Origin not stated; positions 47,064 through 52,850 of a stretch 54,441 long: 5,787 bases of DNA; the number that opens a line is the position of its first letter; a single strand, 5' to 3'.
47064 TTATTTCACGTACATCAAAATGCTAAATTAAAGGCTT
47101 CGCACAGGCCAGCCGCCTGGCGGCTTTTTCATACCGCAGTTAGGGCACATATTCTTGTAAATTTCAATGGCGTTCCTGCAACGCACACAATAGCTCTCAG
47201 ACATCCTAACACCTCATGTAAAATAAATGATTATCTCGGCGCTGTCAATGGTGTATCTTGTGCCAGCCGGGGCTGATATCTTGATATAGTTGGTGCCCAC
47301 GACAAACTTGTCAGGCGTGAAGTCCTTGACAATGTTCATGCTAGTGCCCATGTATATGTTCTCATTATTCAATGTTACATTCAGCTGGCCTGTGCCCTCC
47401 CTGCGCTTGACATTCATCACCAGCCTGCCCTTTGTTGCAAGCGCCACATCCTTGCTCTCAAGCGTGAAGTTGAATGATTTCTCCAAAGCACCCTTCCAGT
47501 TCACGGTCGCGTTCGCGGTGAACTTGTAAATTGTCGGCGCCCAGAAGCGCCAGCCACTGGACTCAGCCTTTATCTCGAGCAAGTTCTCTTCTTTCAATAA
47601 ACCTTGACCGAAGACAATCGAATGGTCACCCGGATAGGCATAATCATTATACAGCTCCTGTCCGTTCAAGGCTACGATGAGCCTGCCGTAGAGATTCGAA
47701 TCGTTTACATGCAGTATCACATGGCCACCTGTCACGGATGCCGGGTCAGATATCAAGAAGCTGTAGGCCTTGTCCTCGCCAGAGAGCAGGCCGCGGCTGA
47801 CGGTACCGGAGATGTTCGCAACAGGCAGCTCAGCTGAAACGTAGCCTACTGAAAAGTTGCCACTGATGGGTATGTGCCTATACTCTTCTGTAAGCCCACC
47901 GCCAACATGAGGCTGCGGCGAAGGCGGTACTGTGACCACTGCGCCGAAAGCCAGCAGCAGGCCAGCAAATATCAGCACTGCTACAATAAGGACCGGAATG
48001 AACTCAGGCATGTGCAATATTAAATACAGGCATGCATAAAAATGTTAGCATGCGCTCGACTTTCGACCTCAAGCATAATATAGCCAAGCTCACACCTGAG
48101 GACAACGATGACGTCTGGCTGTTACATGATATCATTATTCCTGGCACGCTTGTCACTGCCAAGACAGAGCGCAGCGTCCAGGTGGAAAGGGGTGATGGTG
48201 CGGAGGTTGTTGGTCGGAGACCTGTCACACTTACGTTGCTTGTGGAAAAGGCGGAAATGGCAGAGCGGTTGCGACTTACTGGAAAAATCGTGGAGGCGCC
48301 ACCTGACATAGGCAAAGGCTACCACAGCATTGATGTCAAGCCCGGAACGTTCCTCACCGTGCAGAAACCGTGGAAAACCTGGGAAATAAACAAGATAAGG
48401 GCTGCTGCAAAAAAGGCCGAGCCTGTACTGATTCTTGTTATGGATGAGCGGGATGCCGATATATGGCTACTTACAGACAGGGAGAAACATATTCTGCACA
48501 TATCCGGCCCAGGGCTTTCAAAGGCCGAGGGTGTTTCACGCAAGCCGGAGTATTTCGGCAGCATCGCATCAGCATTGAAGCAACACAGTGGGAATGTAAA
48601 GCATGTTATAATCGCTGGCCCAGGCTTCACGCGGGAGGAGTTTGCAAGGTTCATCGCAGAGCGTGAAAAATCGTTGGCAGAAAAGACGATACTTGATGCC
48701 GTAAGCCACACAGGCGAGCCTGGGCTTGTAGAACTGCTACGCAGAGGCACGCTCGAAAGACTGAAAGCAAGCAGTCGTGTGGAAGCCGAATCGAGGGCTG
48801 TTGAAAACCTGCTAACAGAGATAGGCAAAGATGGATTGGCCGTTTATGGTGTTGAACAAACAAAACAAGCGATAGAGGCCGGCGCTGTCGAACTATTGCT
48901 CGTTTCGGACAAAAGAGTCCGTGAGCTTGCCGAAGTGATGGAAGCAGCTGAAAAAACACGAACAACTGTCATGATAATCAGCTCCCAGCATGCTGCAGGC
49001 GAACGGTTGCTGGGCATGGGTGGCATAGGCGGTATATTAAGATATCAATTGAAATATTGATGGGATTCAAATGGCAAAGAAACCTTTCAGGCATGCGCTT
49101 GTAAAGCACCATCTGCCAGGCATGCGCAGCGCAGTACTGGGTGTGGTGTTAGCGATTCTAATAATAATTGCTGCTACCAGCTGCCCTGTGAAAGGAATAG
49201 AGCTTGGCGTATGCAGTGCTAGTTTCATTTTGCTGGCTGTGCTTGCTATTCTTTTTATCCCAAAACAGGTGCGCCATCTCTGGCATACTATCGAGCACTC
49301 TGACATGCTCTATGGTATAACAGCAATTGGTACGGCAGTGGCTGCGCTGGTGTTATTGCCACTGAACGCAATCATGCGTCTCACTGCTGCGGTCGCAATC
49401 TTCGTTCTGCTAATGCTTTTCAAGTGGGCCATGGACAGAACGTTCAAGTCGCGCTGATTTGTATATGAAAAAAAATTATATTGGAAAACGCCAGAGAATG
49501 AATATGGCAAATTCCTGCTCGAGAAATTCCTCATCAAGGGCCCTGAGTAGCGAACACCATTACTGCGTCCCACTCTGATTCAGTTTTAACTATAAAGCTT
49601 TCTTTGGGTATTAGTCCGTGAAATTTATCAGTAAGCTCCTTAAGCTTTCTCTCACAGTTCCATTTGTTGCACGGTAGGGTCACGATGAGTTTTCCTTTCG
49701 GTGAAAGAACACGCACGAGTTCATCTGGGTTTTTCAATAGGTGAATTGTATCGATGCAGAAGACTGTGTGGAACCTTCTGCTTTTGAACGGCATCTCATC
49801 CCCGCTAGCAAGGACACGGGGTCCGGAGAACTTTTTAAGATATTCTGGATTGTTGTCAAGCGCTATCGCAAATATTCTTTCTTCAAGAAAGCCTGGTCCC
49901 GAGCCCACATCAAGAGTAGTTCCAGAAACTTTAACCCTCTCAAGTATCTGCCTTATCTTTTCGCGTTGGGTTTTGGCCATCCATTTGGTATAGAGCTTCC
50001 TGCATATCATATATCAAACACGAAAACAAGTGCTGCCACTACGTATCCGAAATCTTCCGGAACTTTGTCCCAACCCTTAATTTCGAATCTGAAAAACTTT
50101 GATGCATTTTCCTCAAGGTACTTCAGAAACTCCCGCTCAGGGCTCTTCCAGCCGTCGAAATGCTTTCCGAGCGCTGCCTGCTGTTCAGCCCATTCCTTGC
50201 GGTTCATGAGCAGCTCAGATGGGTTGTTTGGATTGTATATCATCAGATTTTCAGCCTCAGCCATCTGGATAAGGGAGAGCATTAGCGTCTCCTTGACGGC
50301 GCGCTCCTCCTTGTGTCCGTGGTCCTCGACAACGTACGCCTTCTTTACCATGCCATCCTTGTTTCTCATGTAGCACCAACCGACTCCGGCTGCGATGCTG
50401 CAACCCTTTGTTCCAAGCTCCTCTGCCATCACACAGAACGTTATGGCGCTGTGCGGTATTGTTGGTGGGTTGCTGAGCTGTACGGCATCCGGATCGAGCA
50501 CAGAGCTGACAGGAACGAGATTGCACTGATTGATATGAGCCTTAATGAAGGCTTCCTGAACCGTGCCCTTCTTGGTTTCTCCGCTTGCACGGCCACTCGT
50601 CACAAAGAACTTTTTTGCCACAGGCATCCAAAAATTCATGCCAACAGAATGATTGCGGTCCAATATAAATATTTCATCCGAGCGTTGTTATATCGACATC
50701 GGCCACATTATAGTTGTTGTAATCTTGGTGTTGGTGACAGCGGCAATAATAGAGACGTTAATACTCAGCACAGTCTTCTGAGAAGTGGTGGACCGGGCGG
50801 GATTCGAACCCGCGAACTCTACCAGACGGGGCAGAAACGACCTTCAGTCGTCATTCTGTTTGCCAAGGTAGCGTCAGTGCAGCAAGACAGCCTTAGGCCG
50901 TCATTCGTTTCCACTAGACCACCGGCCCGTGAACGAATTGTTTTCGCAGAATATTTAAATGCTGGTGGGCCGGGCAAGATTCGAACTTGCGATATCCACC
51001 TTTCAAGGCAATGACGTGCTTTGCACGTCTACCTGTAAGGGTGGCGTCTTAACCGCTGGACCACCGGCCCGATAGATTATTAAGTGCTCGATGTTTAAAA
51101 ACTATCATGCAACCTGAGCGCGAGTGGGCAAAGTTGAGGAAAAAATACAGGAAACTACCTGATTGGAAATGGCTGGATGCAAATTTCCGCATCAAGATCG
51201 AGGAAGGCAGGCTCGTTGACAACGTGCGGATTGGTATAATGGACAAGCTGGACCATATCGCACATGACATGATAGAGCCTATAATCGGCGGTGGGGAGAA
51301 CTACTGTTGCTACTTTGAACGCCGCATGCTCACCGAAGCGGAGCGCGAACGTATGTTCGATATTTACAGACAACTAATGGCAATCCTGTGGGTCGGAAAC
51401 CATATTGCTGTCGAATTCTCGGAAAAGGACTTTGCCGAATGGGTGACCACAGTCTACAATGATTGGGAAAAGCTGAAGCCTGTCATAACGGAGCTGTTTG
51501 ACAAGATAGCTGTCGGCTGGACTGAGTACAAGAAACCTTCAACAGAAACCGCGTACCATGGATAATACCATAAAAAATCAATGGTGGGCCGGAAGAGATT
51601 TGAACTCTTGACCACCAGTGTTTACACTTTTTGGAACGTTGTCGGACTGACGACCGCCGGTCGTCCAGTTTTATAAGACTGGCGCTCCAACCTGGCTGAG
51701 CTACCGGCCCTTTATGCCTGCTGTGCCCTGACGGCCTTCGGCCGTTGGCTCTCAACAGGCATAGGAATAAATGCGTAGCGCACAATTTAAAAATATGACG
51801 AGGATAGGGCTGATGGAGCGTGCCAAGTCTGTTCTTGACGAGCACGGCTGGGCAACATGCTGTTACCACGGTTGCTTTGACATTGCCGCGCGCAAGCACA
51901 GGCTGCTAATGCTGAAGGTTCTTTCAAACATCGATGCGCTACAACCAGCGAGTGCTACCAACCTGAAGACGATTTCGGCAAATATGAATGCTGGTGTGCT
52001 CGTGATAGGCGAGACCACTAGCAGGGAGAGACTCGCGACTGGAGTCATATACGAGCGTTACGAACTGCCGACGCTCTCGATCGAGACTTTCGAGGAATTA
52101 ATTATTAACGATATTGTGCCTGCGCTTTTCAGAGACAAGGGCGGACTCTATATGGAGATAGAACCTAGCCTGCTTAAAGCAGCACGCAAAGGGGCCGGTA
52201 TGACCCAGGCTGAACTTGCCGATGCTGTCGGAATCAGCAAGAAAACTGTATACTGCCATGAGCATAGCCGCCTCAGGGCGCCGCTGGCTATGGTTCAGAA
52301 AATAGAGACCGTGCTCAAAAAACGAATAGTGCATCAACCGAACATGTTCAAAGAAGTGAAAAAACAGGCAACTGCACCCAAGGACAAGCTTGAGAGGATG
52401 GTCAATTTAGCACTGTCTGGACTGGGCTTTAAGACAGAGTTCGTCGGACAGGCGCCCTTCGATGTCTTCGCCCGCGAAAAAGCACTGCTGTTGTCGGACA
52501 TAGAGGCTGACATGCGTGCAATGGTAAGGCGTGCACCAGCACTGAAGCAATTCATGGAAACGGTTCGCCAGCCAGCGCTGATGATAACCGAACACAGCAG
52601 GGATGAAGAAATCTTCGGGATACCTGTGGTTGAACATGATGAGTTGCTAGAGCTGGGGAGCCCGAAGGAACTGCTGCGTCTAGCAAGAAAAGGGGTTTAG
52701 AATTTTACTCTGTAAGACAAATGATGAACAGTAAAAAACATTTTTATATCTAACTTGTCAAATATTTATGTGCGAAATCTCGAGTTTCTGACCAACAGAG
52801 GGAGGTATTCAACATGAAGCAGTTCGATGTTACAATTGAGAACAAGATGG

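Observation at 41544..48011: Seven-gene envelope cluster of unrecognisable proteins: a polytopic Cys-rich membrane protein, three lipobox paralogues, an anchored beta-rich protein and two Zn-ribbon proteins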

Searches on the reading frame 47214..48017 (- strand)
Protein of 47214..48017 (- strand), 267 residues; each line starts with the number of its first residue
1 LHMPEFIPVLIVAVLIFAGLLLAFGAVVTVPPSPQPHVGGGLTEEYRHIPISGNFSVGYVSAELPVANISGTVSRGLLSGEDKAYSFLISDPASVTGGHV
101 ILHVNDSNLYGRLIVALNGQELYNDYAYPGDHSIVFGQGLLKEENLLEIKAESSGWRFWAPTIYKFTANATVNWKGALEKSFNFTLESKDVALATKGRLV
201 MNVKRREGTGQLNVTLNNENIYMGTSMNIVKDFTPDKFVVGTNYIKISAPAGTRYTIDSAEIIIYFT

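Call 3: search_protein_families(library=pfam, proteins=[window:47214-48017:-], max_evalue=1)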
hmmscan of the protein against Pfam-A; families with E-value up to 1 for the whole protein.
window:47214-48017:- (267 aa): 1 family
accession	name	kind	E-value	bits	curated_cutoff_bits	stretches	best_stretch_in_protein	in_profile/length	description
PF07550.17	Shr-like_HID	-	0.14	13.1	22.3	0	102-155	16-71/82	Heme-binding protein Shr-like, Hb-interacting domain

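Call 4: search_protein_families(library=ncbifam, proteins=[window:47214-48017:-], max_evalue=1)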
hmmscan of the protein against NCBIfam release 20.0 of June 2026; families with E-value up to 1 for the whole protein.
window:47214-48017:- (267 aa): 0 families

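Call 56: search_protein_families(library=pfam, alignment_id=A5, max_evalue=0.1)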
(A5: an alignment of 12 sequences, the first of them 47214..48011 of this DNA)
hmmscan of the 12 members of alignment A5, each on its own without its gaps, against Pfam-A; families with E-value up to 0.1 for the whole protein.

A. member 1, window:47214-48011:- (265 aa): 0 families

B. families by the number of members that match (of 12 scanned): 3 families
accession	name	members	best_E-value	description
PF14683.12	CBM-like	1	0.00066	Polysaccharide lyase family 4, domain III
PF20009.4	GEVED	1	0.031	GEVED domain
PF11008.14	DUF2846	1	0.071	Protein of unknown function (DUF2846)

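Call 57: search_solved_structures(query=A5, max_evalue=10)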
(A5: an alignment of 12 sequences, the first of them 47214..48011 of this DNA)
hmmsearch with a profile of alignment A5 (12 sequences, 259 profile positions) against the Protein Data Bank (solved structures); distinct sequences matched with E-value up to 10: 2.
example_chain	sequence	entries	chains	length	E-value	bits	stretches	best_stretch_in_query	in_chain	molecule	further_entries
6vpv_J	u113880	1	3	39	0.31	13.5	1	6-23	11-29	Photosystem I reaction center subunit IX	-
23gd_D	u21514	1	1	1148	0.53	12.8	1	110-159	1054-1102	J-like tail tip protein gp24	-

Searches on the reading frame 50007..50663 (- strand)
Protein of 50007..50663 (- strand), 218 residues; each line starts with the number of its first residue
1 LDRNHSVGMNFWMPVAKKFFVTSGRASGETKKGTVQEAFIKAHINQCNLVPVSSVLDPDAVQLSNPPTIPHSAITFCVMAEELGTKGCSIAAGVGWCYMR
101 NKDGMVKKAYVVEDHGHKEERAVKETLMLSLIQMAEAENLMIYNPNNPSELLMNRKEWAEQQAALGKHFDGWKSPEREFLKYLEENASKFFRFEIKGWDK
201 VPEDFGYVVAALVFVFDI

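Call 58: search_protein_families(library=pfam, proteins=[window:50007-50663:-], max_evalue=0.001)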
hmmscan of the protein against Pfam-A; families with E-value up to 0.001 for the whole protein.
window:50007-50663:- (218 aa): 1 family
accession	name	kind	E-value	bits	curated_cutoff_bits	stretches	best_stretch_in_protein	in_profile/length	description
PF01862.21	PvlArgDC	-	1.8e-20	73.9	22.7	1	15-215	1-161/161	Pyruvoyl-dependent arginine decarboxylase (PvlArgDC)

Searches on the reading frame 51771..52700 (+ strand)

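Call 58: search_protein_families(library=pfam, proteins=[window:51771-52700:+], max_evalue=0.001)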
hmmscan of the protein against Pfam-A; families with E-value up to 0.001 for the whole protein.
window:51771-52700:+ (309 aa): 3 families
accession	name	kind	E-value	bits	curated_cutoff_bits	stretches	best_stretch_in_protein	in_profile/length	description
PF01381.28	HTH_3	-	1.3e-06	28.7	23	1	135-184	1-50/55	Helix-turn-helix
PF13560.12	HTH_31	-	0.00018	22.2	27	1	134-180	5-52/64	Helix-turn-helix domain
PF13412.12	HTH_24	-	0.00032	20.6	21.9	1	134-160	8-34/48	Winged helix-turn-helix DNA-binding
